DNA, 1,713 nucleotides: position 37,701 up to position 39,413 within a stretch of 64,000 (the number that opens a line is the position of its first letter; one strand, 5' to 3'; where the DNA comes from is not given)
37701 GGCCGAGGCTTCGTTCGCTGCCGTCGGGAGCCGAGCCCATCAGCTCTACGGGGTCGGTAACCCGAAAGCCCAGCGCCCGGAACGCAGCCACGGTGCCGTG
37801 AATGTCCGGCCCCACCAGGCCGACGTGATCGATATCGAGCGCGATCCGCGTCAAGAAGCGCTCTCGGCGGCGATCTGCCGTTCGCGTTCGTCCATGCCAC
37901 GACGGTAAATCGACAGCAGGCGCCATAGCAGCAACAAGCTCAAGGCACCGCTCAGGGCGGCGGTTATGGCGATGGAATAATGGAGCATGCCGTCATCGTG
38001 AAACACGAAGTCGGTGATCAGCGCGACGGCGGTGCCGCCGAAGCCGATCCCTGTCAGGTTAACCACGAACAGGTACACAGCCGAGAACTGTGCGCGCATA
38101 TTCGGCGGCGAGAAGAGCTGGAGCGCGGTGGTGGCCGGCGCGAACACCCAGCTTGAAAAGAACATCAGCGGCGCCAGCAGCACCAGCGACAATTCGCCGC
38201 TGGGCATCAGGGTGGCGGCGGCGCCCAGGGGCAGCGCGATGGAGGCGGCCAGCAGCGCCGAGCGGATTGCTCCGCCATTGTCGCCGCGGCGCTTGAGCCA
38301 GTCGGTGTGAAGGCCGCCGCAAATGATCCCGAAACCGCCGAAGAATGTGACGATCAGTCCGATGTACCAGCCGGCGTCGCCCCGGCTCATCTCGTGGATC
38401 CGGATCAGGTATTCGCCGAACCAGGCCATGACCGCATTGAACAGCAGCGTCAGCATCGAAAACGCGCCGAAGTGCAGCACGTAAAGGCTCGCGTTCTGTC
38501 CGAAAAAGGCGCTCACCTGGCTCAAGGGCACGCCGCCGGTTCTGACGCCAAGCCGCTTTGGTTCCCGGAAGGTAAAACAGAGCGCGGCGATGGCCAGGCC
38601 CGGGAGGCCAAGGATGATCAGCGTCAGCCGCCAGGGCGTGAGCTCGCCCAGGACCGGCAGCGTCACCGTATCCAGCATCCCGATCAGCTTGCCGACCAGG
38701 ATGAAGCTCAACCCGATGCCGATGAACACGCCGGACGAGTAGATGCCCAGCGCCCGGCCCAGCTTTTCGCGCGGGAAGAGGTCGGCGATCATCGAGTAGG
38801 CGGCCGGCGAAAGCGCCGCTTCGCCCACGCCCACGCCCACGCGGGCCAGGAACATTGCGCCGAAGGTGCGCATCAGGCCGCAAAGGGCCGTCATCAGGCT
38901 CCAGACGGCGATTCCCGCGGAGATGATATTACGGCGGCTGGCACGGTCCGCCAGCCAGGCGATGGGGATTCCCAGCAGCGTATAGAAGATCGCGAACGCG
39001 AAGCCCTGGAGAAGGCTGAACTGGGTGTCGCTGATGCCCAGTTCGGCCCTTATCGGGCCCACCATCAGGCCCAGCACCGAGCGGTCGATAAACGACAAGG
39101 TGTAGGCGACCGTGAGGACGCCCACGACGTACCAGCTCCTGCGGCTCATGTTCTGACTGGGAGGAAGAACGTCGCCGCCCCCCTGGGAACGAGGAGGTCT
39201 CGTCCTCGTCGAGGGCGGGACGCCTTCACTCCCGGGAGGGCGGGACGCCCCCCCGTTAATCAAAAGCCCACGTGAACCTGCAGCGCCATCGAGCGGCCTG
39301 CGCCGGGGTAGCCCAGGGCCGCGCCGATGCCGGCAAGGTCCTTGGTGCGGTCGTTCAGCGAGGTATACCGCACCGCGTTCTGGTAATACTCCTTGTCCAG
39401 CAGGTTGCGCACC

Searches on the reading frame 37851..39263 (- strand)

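Call 12: search_protein_families(library=pfam, proteins=[window:37851-39263:-], max_evalue=0.001)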
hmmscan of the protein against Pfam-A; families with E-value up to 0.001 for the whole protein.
window:37851-39263:- (470 aa): 2 families
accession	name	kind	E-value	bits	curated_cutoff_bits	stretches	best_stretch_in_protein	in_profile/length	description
PF07690.21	MFS_1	-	1.3e-36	126.7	33.4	1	51-406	2-344/347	Major Facilitator Superfamily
PF03137.26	OATP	-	7.5e-05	21.6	25.8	0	136-195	135-194/545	Organic Anion Transporter Polypeptide (OATP) family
